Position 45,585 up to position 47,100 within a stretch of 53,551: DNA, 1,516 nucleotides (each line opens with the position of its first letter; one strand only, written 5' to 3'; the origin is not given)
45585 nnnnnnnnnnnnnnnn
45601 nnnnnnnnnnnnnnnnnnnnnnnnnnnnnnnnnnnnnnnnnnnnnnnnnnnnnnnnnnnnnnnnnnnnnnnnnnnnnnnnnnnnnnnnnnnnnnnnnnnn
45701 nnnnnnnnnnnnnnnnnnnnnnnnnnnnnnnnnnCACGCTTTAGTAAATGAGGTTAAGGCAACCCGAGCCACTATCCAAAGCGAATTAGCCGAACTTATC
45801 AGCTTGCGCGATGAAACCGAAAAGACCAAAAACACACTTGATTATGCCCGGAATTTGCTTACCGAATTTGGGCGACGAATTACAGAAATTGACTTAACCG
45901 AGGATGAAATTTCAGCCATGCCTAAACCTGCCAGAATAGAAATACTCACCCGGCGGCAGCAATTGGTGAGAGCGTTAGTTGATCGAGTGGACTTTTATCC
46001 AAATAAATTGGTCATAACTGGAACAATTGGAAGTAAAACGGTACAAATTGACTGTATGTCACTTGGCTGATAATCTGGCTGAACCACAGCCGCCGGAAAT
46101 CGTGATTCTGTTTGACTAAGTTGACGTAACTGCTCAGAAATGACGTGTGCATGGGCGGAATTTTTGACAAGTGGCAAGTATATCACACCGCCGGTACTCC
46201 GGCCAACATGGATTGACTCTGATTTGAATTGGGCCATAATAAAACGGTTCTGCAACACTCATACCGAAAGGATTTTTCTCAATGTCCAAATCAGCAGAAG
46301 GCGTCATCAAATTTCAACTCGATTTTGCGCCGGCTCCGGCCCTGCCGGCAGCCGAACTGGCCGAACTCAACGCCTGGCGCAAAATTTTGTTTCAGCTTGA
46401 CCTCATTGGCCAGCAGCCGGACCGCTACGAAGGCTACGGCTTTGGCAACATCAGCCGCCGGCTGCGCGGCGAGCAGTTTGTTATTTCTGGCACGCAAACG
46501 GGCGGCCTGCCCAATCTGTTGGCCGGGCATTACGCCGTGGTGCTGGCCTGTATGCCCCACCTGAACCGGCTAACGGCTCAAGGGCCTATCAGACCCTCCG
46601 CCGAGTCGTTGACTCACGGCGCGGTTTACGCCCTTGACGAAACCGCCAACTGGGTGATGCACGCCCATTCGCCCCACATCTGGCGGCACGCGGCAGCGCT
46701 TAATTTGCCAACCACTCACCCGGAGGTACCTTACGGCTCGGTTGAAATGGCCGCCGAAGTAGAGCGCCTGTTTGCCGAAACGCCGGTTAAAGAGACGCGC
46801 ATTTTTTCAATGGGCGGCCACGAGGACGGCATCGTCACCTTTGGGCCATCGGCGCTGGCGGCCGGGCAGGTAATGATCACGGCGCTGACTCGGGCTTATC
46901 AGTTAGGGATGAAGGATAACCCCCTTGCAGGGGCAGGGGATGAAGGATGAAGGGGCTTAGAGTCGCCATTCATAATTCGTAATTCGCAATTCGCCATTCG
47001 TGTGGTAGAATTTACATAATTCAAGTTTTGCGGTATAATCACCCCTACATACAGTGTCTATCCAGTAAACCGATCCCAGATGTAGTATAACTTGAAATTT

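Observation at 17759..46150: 53-bp direct repeats plus a displaced MFS 5' end bracket a roughly 28.3-kb island carrying the polysaccharide operon and the defence/mobile debris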

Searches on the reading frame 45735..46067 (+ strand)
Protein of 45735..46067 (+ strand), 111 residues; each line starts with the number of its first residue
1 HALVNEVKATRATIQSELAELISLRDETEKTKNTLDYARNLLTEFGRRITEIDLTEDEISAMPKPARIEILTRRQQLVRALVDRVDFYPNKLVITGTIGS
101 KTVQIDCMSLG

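Call 27: find_homologous_proteins(query=window:45735-46067:+, max_evalue=0.001)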
Query seq(111 aa) (111 aa): 1 proteins with E <= 0.001 among 6 candidates.
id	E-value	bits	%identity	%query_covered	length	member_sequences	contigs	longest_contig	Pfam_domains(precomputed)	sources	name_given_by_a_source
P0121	1.9e-30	123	58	98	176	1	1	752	-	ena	-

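Call 30: search_protein_families(library=pfam, proteins=[P0121], max_evalue=10)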
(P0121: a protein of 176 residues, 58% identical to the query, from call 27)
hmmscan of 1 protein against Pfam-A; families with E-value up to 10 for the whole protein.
P0121 (176 aa): 19 families
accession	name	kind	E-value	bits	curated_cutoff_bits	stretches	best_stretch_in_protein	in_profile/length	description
PF06810.17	Phage_scaffold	-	0.0029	18.1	35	2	57-115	9-64/170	Phage capsid assembly scaffolding protein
PF02403.27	Seryl_tRNA_N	-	0.0062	17.2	28.2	2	4-98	7-103/108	Seryl-tRNA synthetase N-terminal domain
PF13094.11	CENP-Q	-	0.019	15.5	28.5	1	58-113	18-73/162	CENP-Q, a CENPA-CAD centromere complex subunit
PF16535.10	T3SSipB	-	0.023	15.5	31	1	12-47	62-97/155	Type III cell invasion protein SipB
PF13166.12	AAA_13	-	0.044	12.9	36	1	13-141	358-495/713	AAA domain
PF13758.11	Prefoldin_3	-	0.051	14.1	23.4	1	76-152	5-80/99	Prefoldin subunit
PF05859.17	Mis12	-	0.093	12.9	25.7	1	48-131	99-179/231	Mis12 protein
PF23735.1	KIF9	-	0.11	13.1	31.9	1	10-108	25-126/140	Kinesin-like protein KIF9 domain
PF18595.6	Nuf2_DHR10-like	-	0.11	13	28.4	2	12-55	45-88/117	Nuf2, DHR10-like domain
PF17675.6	APG6_N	-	0.12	13.2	45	2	20-106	12-90/132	Apg6 coiled-coil region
PF11932.13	DUF3450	-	0.12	12.1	32.6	2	60-126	35-101/241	Protein of unknown function (DUF3450)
PF23729.2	Spectrin_Dys-1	-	0.17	12.3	27.6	1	100-149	28-77/90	Dystrophin-1-like, spectrin repeat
PF10186.14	ATG14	-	0.2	11.1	33.2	1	20-146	44-161/347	Vacuolar sorting 38 and autophagy-related subunit 14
PF24423.1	OVT1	-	0.3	12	30.9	1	65-134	21-94/100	Major antigen, helical domain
PF15188.11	CCDC-167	-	0.46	11.2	27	1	27-94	7-67/84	Coiled-coil domain-containing protein 167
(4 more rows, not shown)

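Call 32: find_encoding_contigs(protein=P0121, flank=10000)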
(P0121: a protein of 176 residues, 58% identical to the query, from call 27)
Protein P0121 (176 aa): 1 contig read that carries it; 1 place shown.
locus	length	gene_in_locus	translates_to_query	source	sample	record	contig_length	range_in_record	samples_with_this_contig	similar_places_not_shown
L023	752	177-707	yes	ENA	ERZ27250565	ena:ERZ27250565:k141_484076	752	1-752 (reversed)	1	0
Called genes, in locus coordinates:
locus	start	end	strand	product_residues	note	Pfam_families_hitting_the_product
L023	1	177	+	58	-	?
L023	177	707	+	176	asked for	-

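Call 38: search_protein_representatives(alignment_id=A3)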
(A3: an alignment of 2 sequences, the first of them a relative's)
Query: 2 sequences, 176 profile positions. Proteins with E-value up to 0.001 (for the whole library): 83; up to 1e-10: 50; up to 1e-30: 2. The best 83 are listed.
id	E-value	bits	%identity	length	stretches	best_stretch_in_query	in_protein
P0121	2.7e-106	369.4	-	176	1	1-176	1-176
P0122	3.7e-91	320.1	-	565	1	4-175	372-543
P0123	2.6e-29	118.7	-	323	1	6-153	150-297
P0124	3.8e-28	114.9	-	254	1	6-154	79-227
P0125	2.3e-27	112.3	-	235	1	6-162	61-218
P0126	3.4e-27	111.8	-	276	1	7-159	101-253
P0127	1.7e-26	109.5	-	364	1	7-166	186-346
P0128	4.2e-26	108.2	-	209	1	6-162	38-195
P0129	5.7e-23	98.0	-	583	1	6-167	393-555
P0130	6.6e-23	97.8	-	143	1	54-166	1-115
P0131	8.1e-23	97.5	-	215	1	8-161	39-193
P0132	8.4e-23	97.5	-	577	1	7-168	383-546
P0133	1.1e-22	97.1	-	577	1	6-171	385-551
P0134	3.6e-22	95.4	-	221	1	6-159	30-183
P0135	1.3e-21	93.5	-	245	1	7-174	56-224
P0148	1.8e-16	76.9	-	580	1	7-149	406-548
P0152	1.2e-14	70.9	-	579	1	6-161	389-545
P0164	2.8e-12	63.2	-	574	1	6-168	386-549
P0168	9.6e-12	61.4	-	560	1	10-163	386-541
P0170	9.9e-11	58.1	-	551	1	5-148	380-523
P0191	2.1e-05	40.8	-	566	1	5-157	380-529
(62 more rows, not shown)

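Call 39: search_protein_families(library=pfam, proteins=[P0122, P0129, P0132, P0133, P0148, P0152, P0164, P0168, P0170, P0191], max_evalue=0.001)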
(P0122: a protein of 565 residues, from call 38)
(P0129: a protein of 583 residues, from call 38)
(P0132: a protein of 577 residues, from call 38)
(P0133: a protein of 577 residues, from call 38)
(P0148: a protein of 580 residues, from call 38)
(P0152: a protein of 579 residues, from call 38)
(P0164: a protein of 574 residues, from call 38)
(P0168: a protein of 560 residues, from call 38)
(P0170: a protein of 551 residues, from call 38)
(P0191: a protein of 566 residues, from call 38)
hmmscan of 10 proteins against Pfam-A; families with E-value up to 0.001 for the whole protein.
P0122 (565 aa): 2 families
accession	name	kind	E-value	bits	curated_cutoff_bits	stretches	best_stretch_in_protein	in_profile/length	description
PF00239.26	Resolvase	-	1.5e-13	51.5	23.3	1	5-173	1-145/145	Resolvase, N terminal domain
PF07508.19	Recombinase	-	1.6e-13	51.2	21.1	1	200-283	1-101/102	Recombinase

P0129 (583 aa): 2 families
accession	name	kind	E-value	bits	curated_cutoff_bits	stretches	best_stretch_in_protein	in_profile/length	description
PF07508.19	Recombinase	-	1.3e-12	48.3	21.1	1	201-295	2-100/102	Recombinase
PF00239.26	Resolvase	-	5.6e-09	36.7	23.3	1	7-172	2-144/145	Resolvase, N terminal domain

P0132 (577 aa): 3 families
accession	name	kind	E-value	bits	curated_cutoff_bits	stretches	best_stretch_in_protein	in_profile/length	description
PF07508.19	Recombinase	-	1.2e-13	51.6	21.1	1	197-288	2-102/102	Recombinase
PF00239.26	Resolvase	-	8.8e-13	49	23.3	2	66-160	43-136/145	Resolvase, N terminal domain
PF13408.12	Zn_ribbon_recom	-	4.5e-06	27.4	25.3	1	301-376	1-57/58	Recombinase zinc beta ribbon domain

P0133 (577 aa): 3 families
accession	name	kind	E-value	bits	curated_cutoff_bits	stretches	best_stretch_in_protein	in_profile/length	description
PF07508.19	Recombinase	-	4e-16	59.6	21.1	1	196-289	2-100/102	Recombinase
PF00239.26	Resolvase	-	3.8e-15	56.7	23.3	1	4-166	2-142/145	Resolvase, N terminal domain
PF13408.12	Zn_ribbon_recom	-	0.00011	23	25.3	1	304-379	1-57/58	Recombinase zinc beta ribbon domain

P0148 (580 aa): 2 families
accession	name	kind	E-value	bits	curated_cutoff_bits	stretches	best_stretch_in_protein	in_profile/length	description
PF07508.19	Recombinase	-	3.1e-15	56.7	21.1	1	220-312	2-102/102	Recombinase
PF00239.26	Resolvase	-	2.2e-10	41.2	23.3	1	41-183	1-136/145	Resolvase, N terminal domain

P0152 (579 aa): 3 families
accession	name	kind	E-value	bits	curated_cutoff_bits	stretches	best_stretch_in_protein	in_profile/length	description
PF07508.19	Recombinase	-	1.2e-11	45.2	21.1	1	200-296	2-102/102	Recombinase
PF00239.26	Resolvase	-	7.6e-11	42.7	23.3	1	5-173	1-145/145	Resolvase, N terminal domain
PF13408.12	Zn_ribbon_recom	-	0.0006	20.6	25.3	0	314-383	6-57/58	Recombinase zinc beta ribbon domain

P0164 (574 aa): 3 families
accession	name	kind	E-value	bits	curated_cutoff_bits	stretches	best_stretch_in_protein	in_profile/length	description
PF00239.26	Resolvase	-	6.7e-17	62.4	23.3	1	4-172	1-145/145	Resolvase, N terminal domain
PF07508.19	Recombinase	-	4.4e-16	59.4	21.1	1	198-292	1-102/102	Recombinase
PF13408.12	Zn_ribbon_recom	-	0.00041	21.1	25.3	1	308-378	3-55/58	Recombinase zinc beta ribbon domain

P0168 (560 aa): 2 families
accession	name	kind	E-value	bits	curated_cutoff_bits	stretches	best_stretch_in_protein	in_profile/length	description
PF00239.26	Resolvase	-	2.7e-16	60.4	23.3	1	5-174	1-145/145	Resolvase, N terminal domain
PF07508.19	Recombinase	-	2.9e-13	50.4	21.1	1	202-293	3-102/102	Recombinase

P0170 (551 aa): 3 families
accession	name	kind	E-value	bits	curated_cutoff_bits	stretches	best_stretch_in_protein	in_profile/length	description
PF00239.26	Resolvase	-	2.6e-14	54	23.3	1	9-175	2-145/145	Resolvase, N terminal domain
PF07508.19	Recombinase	-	1.2e-13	51.6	21.1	1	203-295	3-102/102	Recombinase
PF13408.12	Zn_ribbon_recom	-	4.1e-05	24.3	25.3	1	308-358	1-38/58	Recombinase zinc beta ribbon domain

P0191 (566 aa): 3 families
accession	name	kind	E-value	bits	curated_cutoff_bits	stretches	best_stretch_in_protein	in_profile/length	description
PF00239.26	Resolvase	-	8.1e-16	58.9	23.3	2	66-164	43-137/145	Resolvase, N terminal domain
PF07508.19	Recombinase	-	1.9e-13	51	21.1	1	196-288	1-102/102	Recombinase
PF13408.12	Zn_ribbon_recom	-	3.3e-06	27.8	25.3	1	301-374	1-56/58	Recombinase zinc beta ribbon domain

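Call 40: find_encoding_contigs(protein=P0122, flank=10000)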
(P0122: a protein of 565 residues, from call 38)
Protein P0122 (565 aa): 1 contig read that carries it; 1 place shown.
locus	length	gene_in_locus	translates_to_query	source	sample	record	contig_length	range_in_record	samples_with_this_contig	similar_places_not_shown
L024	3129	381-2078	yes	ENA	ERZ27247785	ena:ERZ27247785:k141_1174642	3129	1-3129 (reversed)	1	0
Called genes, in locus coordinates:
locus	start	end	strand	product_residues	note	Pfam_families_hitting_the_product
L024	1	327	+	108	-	?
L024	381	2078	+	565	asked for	PF00239:Resolvase, PF07508:Recombinase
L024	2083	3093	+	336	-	PF02899:Phage_int_SAM_1, PF13495:Phage_int_SAM_4, PF00589:Phage_integrase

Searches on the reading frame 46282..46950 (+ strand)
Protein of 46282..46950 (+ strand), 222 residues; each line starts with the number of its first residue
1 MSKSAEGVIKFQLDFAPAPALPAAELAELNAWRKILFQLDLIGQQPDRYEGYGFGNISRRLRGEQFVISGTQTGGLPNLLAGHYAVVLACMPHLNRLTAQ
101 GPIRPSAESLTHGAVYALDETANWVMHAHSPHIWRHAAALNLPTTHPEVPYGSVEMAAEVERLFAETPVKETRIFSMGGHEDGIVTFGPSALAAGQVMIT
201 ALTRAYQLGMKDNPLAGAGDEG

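Call 9: search_protein_families(library=pfam, proteins=[window:46282-46950:+])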
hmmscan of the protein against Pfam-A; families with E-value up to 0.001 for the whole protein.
window:46282-46950:+ (222 aa): 1 family
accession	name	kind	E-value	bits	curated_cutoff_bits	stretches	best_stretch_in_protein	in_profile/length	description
PF00596.27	Aldolase_II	-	4.5e-10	40.2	22.2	1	52-200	18-174/183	Class II Aldolase and Adducin N-terminal domain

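Call 14: find_encoding_contigs(protein=window:46282-46950:+, flank=10000, max_places=10)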
Protein window:46282-46950:+ (222 aa): no gene with exactly this product is on record in the collection.

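Call 77: search_protein_families(library=ncbifam, proteins=[window:46282-46950:+], max_evalue=0.001)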
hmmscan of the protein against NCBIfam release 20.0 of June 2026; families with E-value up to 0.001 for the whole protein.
window:46282-46950:+ (222 aa): 2 families
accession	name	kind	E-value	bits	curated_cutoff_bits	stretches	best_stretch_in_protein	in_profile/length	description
NF006672.0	PRK09220.1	equivalog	5.1e-05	22.7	226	1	55-131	33-103/209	methylthioribulose 1-phosphate dehydratase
NF006047.0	PRK08193.1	subfamily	0.00029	20.5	257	1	94-160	61-131/231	L-ribulose-5-phosphate 4-epimerase AraD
